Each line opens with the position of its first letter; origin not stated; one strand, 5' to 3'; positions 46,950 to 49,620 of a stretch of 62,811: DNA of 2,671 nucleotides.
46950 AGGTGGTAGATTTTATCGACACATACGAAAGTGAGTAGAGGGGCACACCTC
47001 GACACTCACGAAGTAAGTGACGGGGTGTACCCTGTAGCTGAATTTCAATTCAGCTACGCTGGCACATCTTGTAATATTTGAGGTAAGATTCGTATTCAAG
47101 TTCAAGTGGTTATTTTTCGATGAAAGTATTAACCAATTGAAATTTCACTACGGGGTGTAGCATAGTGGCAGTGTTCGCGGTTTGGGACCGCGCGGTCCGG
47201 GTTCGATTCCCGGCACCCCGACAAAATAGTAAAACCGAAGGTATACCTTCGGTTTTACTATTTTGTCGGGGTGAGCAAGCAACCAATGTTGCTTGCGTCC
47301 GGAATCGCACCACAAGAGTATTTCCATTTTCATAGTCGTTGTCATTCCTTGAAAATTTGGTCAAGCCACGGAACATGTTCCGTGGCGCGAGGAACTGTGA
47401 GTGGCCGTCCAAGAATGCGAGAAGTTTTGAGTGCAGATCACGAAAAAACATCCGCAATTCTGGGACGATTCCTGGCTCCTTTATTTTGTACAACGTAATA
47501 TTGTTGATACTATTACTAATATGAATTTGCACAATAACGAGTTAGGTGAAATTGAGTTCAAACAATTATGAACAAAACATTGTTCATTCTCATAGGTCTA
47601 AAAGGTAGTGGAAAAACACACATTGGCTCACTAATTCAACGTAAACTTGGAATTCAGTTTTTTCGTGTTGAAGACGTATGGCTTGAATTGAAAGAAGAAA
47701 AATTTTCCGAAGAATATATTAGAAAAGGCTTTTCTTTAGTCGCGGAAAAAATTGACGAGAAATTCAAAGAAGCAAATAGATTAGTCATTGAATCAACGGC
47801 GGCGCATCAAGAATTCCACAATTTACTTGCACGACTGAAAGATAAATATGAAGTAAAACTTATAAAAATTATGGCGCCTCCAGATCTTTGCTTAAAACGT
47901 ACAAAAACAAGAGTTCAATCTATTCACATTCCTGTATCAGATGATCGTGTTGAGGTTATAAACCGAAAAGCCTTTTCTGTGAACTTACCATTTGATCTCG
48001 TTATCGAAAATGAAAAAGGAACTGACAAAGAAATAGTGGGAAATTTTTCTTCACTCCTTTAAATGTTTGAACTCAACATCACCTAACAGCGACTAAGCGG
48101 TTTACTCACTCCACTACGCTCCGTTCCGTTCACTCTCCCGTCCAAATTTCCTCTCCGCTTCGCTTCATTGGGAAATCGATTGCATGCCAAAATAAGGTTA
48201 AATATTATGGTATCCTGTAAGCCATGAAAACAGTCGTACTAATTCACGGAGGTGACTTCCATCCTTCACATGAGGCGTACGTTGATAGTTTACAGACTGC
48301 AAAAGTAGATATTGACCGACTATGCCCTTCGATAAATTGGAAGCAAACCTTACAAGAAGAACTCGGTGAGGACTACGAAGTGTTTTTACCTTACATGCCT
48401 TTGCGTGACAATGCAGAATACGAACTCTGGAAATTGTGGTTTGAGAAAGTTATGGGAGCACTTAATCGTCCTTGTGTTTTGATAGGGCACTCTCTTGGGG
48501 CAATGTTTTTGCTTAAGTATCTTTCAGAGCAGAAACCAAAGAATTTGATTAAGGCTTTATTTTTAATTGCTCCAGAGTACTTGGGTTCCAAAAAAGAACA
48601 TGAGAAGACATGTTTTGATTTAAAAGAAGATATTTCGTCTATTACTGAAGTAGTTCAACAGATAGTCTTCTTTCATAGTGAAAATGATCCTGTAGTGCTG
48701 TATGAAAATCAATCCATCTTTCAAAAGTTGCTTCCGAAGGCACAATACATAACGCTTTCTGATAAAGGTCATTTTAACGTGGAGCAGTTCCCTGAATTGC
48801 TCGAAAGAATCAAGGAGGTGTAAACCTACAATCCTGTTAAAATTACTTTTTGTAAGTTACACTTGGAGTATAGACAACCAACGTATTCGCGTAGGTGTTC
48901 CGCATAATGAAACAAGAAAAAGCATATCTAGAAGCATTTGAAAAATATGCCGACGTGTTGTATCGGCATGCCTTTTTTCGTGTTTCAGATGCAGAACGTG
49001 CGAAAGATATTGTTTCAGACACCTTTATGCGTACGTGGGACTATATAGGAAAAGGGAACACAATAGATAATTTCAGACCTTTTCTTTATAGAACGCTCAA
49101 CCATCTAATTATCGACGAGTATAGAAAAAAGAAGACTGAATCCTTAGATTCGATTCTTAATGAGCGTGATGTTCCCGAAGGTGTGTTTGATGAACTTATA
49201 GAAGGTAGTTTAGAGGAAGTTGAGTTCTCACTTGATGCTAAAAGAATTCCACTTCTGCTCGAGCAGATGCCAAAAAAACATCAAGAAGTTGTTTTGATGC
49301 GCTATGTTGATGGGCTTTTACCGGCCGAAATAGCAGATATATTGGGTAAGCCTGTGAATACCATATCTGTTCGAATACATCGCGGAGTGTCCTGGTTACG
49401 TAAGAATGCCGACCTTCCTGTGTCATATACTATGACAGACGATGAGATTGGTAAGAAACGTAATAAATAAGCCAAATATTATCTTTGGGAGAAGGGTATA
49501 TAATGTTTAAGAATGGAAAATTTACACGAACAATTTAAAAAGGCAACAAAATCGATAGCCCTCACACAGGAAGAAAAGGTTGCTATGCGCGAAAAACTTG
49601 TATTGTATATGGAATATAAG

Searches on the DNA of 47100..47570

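Call 11: search_rna_families(source=window, start=47100, end=47570, threshold=evalue, max_evalue=10, show_alignments=3)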
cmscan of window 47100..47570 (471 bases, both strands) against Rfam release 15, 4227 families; matches with E-value up to 10: 9.
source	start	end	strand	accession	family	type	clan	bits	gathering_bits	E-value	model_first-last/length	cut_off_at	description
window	47151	47221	+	RF00005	tRNA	Gene; tRNA;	CL00001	61.5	29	4.9e-13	1-71/71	no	tRNA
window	47214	47273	+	RF03659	MIR2871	Gene; miRNA;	-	37.2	99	1.8e-05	1-118/118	no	MIR2871 microRNA precursor family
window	47202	47290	-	RF03308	MIR848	Gene; miRNA;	-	32.2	90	2.8e-05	1-97/97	no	MIR848 microRNA precursor family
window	47149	47263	+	RF02435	SpF41_sRNA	Gene; sRNA;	-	28.3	52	0.019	1-105/105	no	Streptococcus sRNA SpF41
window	47197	47274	+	RF04321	tmRNA_permuted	Gene;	-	24.6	47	0.0038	36-94/213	no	permuted transfer-messenger RNA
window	47178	47220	+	RF01684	mascRNA-menRNA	Gene;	-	18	42.5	0.53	1-56/56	no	MALAT1-associated small cytoplasmic RNA/MEN beta RNA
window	47324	47360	-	RF03904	MIR7991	Gene; miRNA;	-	16.2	58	1.8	8-38/47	no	MIR7991 microRNA precursor family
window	47484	47534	-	RF03918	mir-4922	Gene; miRNA;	-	15.3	82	9.5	1-65/65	no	mir-4922 microRNA precursor family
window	47426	47526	+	RF01499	Afu_191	Gene; snRNA; snoRNA; CD-box;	-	14.5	60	8.7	1-93/93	no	A. fumigatus snoRNA Afu_191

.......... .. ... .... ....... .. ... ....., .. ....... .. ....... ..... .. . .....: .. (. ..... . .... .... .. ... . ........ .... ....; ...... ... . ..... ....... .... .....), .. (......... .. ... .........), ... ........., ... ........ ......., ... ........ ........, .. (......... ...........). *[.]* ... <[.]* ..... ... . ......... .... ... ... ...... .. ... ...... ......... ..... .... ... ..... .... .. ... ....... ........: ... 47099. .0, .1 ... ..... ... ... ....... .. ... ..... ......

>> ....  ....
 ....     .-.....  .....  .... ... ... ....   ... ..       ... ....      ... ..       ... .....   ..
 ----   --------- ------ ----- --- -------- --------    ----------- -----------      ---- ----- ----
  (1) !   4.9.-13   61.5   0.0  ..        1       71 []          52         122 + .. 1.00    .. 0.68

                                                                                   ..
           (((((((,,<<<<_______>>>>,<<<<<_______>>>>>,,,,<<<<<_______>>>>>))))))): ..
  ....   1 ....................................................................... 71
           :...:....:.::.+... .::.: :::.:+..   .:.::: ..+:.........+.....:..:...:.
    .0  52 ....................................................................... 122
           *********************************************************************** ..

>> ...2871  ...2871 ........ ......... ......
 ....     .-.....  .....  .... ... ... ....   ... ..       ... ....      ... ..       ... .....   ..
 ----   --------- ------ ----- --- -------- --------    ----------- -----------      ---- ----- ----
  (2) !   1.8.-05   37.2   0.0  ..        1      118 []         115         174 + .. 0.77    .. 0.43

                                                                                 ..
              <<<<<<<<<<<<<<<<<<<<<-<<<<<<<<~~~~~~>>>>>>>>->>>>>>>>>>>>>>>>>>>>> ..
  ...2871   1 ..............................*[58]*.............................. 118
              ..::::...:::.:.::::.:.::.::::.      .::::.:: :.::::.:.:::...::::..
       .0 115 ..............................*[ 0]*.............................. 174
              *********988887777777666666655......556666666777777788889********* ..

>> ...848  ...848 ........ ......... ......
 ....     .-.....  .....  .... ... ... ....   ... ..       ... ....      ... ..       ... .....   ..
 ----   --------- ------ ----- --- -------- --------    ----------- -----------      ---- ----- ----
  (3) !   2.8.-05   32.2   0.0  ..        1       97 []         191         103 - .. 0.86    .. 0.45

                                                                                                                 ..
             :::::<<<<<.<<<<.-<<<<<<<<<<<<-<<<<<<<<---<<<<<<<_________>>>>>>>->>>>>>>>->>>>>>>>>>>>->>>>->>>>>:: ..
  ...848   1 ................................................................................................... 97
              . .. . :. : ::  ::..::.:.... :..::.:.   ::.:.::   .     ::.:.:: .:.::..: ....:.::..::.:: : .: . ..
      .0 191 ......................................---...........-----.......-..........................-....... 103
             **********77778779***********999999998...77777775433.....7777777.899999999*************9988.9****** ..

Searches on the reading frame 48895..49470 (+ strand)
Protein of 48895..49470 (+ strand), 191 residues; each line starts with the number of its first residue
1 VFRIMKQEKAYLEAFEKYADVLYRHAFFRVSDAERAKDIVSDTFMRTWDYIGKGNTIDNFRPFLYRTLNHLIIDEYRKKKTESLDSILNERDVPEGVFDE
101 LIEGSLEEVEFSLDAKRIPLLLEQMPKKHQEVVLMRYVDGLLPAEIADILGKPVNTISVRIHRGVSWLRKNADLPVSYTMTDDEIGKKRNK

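Call 16: search_protein_families(library=pfam, proteins=[window:48895-49470:+], max_evalue=0.01)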
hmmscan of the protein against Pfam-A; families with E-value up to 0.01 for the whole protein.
window:48895-49470:+ (191 aa): 3 families
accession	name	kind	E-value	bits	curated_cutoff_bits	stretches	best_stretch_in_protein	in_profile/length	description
PF08281.18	Sigma70_r4_2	-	5.5e-13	48.8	25.7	1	117-166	3-52/54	Sigma-70, region 4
PF04542.20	Sigma70_r2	-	1.6e-11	44.2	24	1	15-80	2-69/71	Sigma-70 region 2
PF04545.22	Sigma70_r4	-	1.6e-08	34.3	24.1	1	121-170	1-50/50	Sigma-70, region 4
